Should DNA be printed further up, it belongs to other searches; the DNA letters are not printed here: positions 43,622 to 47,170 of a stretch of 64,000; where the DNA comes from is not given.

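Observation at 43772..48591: RND permease without an adjacent membrane-fusion-protein gene, preceded by a translationally coupled 15-codon leader uORF in a tetR-ybjQ-small-protein operon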

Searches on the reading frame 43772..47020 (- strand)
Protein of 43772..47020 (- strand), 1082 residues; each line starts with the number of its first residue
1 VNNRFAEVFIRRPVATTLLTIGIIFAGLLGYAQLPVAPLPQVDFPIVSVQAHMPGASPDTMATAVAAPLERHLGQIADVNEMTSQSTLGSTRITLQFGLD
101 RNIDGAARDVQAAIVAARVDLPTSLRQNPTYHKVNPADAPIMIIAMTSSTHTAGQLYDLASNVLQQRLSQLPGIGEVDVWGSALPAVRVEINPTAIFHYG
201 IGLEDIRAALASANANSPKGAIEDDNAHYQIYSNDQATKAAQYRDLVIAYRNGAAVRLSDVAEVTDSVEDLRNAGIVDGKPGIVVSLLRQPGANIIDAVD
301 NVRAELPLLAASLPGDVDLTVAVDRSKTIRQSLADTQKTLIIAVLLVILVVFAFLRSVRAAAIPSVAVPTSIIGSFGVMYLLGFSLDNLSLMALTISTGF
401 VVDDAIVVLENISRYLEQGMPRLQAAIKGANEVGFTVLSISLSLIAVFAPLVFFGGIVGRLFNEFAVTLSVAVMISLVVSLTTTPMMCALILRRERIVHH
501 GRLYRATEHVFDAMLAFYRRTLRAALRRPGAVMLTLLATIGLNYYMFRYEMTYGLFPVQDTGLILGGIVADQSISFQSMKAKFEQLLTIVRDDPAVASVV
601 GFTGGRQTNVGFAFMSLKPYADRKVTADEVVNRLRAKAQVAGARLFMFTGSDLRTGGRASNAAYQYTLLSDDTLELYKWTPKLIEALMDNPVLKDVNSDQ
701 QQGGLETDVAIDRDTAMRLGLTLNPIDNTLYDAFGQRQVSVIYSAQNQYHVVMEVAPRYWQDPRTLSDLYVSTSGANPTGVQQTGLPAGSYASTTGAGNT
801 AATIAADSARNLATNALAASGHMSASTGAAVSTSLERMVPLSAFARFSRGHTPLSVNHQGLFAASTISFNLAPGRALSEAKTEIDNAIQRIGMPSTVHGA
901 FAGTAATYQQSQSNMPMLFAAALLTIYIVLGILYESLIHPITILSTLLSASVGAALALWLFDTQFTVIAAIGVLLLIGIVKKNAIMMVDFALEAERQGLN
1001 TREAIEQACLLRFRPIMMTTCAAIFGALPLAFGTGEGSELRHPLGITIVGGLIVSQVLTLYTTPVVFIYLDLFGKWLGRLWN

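Call 8: search_protein_families(library=pfam, proteins=[window:43772-47020:-], max_evalue=0.01)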
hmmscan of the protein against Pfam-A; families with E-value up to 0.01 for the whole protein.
window:43772-47020:- (1082 aa): 3 families
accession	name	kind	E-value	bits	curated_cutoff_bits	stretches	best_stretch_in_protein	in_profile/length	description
PF00873.25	ACR_tran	-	1.3e-300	1000.1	28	2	6-775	2-784/1021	AcrB/AcrD/AcrF family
PF03176.21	MMPL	-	1.6e-13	50.7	20.5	2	292-531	100-332/333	MMPL family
PF02355.23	SecD_SecF_C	-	0.00077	19.4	20.5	1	340-483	37-178/189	Protein export membrane protein SecD/SecF, C-terminal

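Call 9: find_related_loci(query=window:43772-47020:-, collection=genome_contigs, flank=8000)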
Query window:43772-47020:- (1082 aa) in genome_contigs; peptide patterns used: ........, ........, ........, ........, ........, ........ (x = any residue, [..] = any of these).
600 stretches matched a pattern (row limit reached: there are more); 600 encode a relative of the query (tblastn E <= 1e-3); the best 80 are kept; 80 distinct loci.
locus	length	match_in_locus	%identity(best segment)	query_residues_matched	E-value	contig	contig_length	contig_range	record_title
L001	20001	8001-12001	89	1-1082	0e+0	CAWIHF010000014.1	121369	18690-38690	MAG: uncultured Alphaproteobacteria bacterium isolate MFD05502.bin.2.72 genome assembly, contig: contig_32212, whole gen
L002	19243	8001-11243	74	1-1081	0e+0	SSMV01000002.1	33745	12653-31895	MAG: Bradyrhizobium sp. isolate LY.7 2, whole genome shotgun sequence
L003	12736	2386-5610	63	5-1077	0e+0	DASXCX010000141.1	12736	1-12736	MAG TPA_asm: Stellaceae bacterium isolate SMAG_U5071 k141_379167, whole genome shotgun sequence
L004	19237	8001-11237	64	5-1082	0e+0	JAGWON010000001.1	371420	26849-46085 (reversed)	MAG: Alphaproteobacteria bacterium isolate REEB257 contig-150_4, whole genome shotgun sequence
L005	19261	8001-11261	65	5-1073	0e+0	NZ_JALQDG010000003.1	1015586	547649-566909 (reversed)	Caballeronia sp. INDeC2 NODE_1_length_1015586_cov_71.3775, whole genome shotgun sequence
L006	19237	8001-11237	65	9-1076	0e+0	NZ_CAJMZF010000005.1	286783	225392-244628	Paraburkholderia sp. J63 5, whole genome shotgun sequence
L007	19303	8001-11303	62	9-1079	0e+0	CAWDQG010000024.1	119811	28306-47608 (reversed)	MAG: uncultured Alphaproteobacteria bacterium isolate MFD03346.bin.2.74 genome assembly, contig: contig_22193, whole gen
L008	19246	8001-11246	62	9-1071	0e+0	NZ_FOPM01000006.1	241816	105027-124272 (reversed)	Methylobacterium gossipiicola strain Gh-105, whole genome shotgun sequence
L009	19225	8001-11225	62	6-1071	0e+0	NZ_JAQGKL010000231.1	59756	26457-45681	MAG: Methylobacterium sp. isolate RYN_510 scaffold_755729, whole genome shotgun sequence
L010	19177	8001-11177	60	9-1070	0e+0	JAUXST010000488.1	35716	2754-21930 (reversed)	MAG: Reyranella sp. isolate C13_concoct.bin.131 C13_k141_126378, whole genome shotgun sequence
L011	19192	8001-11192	62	9-1071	0e+0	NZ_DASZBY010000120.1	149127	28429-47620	MAG: Aliidongia sp. isolate SMAG_U6428 k141_31768, whole genome shotgun sequence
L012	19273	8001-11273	61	9-1081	0e+0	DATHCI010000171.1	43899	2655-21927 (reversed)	MAG TPA_asm: Methylocystis sp. isolate SMAG_U12363 k141_1057540, whole genome shotgun sequence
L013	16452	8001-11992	60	5-1076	0e+0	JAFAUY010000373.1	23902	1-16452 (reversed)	MAG: Verrucomicrobiota bacterium isolate CP_BM_RX_22 BM_RX_k147_1881043, whole genome shotgun sequence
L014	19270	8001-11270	61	9-1081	0e+0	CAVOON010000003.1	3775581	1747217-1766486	MAG: uncultured Alphaproteobacteria bacterium isolate MFD00082.bin.1.2 genome assembly, contig: contig_5033, whole genom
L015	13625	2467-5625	61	6-1076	0e+0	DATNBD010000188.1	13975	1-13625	MAG TPA_asm: Rhodoferax sp. isolate SMAG_U11179 k141_4399918, whole genome shotgun sequence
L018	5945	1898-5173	59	5-1082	0e+0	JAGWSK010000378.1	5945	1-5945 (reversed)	MAG: Alphaproteobacteria bacterium isolate REEB348 k141_2858702, whole genome shotgun sequence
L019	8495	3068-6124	58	5-1082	0e+0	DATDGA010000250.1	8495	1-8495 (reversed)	MAG TPA_asm: Burkholderiales bacterium isolate SMAG_U240 k141_242912, whole genome shotgun sequence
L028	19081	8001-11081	55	1-1082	0e+0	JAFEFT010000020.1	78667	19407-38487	MAG: Proteobacteria bacterium isolate SZAS TMP-107 PROT-AMP-10__20__length-78667, whole genome shotgun sequence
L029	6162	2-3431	56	5-1082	0e+0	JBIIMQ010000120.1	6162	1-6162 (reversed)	MAG: Candidatus Nitrotoga sp. isolate ME2002-07-17pf_3300034102_group1_bin222 Rohwer_bin2343_scaffold_14046_c1, whole ge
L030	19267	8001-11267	56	8-1082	0e+0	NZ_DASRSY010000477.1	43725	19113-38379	MAG: Paraburkholderia sp. isolate SMAG_U6426 k141_44610, whole genome shotgun sequence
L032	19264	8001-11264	54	9-1082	0e+0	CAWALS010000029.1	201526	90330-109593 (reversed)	MAG: uncultured Gammaproteobacteria bacterium isolate MFD02248.bin.2.106 genome assembly, contig: contig_73217, whole ge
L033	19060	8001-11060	55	9-1082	0e+0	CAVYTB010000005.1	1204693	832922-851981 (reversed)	MAG: Candidatus Acidoferrales bacterium isolate MFD05521.bin.1.74 genome assembly, contig: contig_26772, whole genome sh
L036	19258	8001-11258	55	8-1082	0e+0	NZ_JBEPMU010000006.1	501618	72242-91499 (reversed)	Dyella japonica strain 1073 Ga0438561_06, whole genome shotgun sequence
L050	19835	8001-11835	54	5-1082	0e+0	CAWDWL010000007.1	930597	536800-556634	MAG: uncultured proteobacterium isolate MFD05705.bin.1.215 genome assembly, contig: contig_20992, whole genome shotgun s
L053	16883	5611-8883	55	8-1082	0e+0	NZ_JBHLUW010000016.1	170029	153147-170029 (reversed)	Paraburkholderia rhizosphaerae strain NCAIM B.02541 platanus_K_25_97_16, whole genome shotgun sequence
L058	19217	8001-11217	64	9-1082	0e+0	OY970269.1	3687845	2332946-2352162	MAG: uncultured Alphaproteobacteria bacterium isolate MFD02248.bin.c.1 genome assembly, chromosome: 1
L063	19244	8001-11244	63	9-1077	0e+0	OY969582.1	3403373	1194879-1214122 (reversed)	MAG: uncultured Alphaproteobacteria bacterium isolate MFD05512.bin.c.11 genome assembly, chromosome: 1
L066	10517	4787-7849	53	10-1082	0e+0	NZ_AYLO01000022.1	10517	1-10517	Methyloglobulus morosus KoM1 MGMO_22c, whole genome shotgun sequence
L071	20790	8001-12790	52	1-1082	0e+0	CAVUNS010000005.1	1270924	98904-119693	MAG: Candidatus Acidoferrales bacterium isolate MFD02579.bin.2.15 genome assembly, contig: contig_17, whole genome shotg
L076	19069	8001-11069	54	5-1082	0e+0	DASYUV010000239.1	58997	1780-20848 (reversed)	MAG TPA_asm: Candidatus Binatia bacterium isolate SMAG_U4604 k141_1024809, whole genome shotgun sequence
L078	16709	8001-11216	64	6-1077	0e+0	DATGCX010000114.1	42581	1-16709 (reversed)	MAG TPA_asm: Xanthobacteraceae bacterium isolate SMAG_U9659 k141_1679204, whole genome shotgun sequence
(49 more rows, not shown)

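Call 15: search_protein_families(library=pfam, proteins=[L002:3480-4865:+, L002:4891-8004:+, L002:8001-11297:+, L002:11225-12727:+, L002:2273-3289:+, L002:1707-2453:+, L002:700-1455:+], max_evalue=0.001)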
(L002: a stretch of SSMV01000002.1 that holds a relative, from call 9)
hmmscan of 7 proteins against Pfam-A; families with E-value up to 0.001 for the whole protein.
L002:3480-4865:+ (461 aa): 3 families
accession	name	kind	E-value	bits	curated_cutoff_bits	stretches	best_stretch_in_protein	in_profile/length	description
PF16576.10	HlyD_D23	-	3.6e-11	43.2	30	1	95-317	19-214/214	Barrel-sandwich domain of CusB or HlyD membrane-fusion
PF13437.12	HlyD_3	-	1.2e-07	32.8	22.2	1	206-308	2-97/106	HlyD family secretion protein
PF13533.13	Biotin_lipoyl_2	-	5.3e-07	29.8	29.8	1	96-127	1-32/32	Biotin-lipoyl like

L002:4891-8004:+ (1037 aa): 2 families
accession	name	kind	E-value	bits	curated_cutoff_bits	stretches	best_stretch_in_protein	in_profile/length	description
PF00873.25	ACR_tran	-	0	1044.7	28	1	4-1016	2-1020/1021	AcrB/AcrD/AcrF family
PF02355.23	SecD_SecF_C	-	0.00027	20.9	20.5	0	340-479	37-176/189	Protein export membrane protein SecD/SecF, C-terminal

L002:8001-11297:+ (1098 aa): 2 families
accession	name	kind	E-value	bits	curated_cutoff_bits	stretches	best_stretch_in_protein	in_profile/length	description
PF00873.25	ACR_tran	-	0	1015.9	28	2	6-774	2-783/1021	AcrB/AcrD/AcrF family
PF02355.23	SecD_SecF_C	-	0.00079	19.3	20.5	1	340-481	38-176/189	Protein export membrane protein SecD/SecF, C-terminal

L002:11225-12727:+ (500 aa): 1 family
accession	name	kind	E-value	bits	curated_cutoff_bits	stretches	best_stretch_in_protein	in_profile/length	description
PF02321.23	OEP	-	4.3e-43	147.7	22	2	298-478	7-187/187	Outer membrane efflux protein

L002:2273-3289:+ (338 aa): 0 families

L002:1707-2453:+ (248 aa): 0 families

L002:700-1455:+ (251 aa): 4 families
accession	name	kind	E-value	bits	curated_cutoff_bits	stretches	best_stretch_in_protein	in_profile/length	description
PF01738.24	DLH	-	4.1e-15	56.4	21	1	36-245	3-214/217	Dienelactone hydrolase family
PF12740.14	PETase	-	2.2e-09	37.5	28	1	36-183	42-186/263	PET hydrolase-like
PF00326.27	Peptidase_S9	-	4e-08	33.5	22.6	0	99-154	44-97/213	Prolyl oligopeptidase family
PF07859.19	Abhydrolase_3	-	0.00082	19.6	25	0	159-210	157-208/210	alpha/beta hydrolase fold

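Call 20: find_encoding_contigs(protein=window:43772-47020:-, flank=10000, max_places=10)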
Protein window:43772-47020:- (1082 aa): no gene with exactly this product is on record in the collection.

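Call 21: find_homologous_proteins(query=window:43772-47020:-, max_evalue=1e-100)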
Query window:43772-47020:- (1082 aa): 8000 proteins with E <= 1e-100 among 8000 candidates; the best 120 are listed.
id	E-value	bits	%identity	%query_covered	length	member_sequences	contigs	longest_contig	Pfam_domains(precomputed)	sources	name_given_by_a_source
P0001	0.0e+0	2346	100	100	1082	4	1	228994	PF03176.22,PF00873.26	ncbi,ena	-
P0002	0.0e+0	2177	93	100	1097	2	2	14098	PF03176.22,PF00873.26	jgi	jgi:multidrug efflux pump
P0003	0.0e+0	2129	90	100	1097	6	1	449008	PF03176.22,PF00873.26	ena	-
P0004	0.0e+0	2112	90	100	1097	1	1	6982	PF03176.22,PF00873.26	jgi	jgi:multidrug efflux pump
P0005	0.0e+0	2084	88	100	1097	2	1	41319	PF03176.22,PF00873.26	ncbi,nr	ncbi:MAG TPA: efflux RND transporter permease subunit [Roseiarcus sp.]|nr:efflux RND transporter per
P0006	0.0e+0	2084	88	100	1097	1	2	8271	PF03176.22,PF00873.26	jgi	jgi:multidrug efflux pump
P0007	0.0e+0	2081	88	100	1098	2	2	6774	PF03176.22,PF00873.26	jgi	jgi:multidrug efflux pump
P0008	0.0e+0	2080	88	100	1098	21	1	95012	PF03176.22,PF00873.26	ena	-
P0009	0.0e+0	2079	88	100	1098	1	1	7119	PF03176.22,PF00873.26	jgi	jgi:multidrug efflux pump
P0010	0.0e+0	2076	88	100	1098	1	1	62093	PF03176.22,PF00873.26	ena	-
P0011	0.0e+0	2074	88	100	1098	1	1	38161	PF03176.22,PF00873.26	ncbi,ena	-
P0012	0.0e+0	2074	88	100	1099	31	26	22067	PF03176.22,PF00873.26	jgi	jgi:multidrug efflux pump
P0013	0.0e+0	2072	88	100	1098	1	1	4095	PF03176.22,PF00873.26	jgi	jgi:multidrug efflux pump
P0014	0.0e+0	2068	87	100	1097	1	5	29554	PF03176.22,PF00873.26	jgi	jgi:multidrug efflux pump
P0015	0.0e+0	2067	87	100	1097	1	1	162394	PF03176.22,PF00873.26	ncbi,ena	-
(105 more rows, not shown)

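Call 22: find_encoding_contigs(protein=P0001, flank=10000, max_places=6)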
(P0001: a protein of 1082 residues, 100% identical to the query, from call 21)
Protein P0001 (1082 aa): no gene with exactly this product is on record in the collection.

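Call 23: find_encoding_contigs(protein=P0002, flank=10000, max_places=6)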
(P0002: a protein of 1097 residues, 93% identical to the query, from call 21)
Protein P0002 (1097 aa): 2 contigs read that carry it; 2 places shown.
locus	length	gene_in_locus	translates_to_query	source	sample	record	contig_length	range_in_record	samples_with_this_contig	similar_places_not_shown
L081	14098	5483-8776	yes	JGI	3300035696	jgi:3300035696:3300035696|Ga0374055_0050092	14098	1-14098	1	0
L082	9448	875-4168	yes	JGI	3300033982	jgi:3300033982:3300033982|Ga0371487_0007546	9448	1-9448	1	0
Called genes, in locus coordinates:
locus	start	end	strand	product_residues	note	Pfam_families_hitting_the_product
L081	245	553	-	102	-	-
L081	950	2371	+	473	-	PF25917:BSH_RND, PF25876:HH_MFP_RND, PF25885:HH_EMRA (weak), PF25944:Beta-barrel_RND, PF25967:RND-MFP_C, PF25989:YknX_C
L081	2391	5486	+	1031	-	PF00873:ACR_tran, PF03176:MMPL (weak)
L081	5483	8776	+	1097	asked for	PF00873:ACR_tran, PF03176:MMPL, PF00873:ACR_tran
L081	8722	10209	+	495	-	PF02321:OEP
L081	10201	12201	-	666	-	PF13401:AAA_22 (faint)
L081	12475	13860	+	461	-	PF21337:Peptidase_M17_N_1, PF00883:Peptidase_M17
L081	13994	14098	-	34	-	?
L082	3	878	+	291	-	?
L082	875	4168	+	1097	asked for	PF00873:ACR_tran, PF03176:MMPL, PF00873:ACR_tran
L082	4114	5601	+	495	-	PF02321:OEP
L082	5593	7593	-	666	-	PF13401:AAA_22 (faint)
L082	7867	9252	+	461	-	PF21337:Peptidase_M17_N_1, PF00883:Peptidase_M17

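Call 24: find_encoding_contigs(protein=P0003, flank=10000, max_places=6)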
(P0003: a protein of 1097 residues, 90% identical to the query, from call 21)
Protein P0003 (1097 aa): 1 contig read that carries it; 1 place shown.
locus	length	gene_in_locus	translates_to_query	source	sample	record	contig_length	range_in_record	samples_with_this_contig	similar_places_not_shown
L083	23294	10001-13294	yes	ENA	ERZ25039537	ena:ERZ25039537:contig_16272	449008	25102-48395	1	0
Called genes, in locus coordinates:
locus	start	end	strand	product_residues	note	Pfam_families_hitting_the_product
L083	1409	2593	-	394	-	PF01609:DDE_Tnp_1, PF13751:DDE_Tnp_1_6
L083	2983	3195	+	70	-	PF03524:CagX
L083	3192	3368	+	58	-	-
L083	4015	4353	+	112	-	PF03743:TrbI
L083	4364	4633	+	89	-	PF10038:DUF2274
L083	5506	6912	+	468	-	PF25917:BSH_RND, PF25973:BSH_CzcB (faint), PF25876:HH_MFP_RND, PF25885:HH_EMRA (weak), PF25944:Beta-barrel_RND, PF25954:Beta-barrel_RND_2 (faint), PF25967:RND-MFP_C, PF25989:YknX_C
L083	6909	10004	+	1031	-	PF00873:ACR_tran, PF03176:MMPL (weak)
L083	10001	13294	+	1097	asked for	PF00873:ACR_tran, PF03176:MMPL, PF00873:ACR_tran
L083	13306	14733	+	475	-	PF02321:OEP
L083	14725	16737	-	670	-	-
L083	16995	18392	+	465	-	PF21337:Peptidase_M17_N_1, PF00883:Peptidase_M17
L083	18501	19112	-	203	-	PF01471:PG_binding_1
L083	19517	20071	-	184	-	PF00440:TetR_N (weak), PF13305:TetR_C_33 (weak)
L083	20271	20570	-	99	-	PF01381:HTH_3 (weak)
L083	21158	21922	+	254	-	-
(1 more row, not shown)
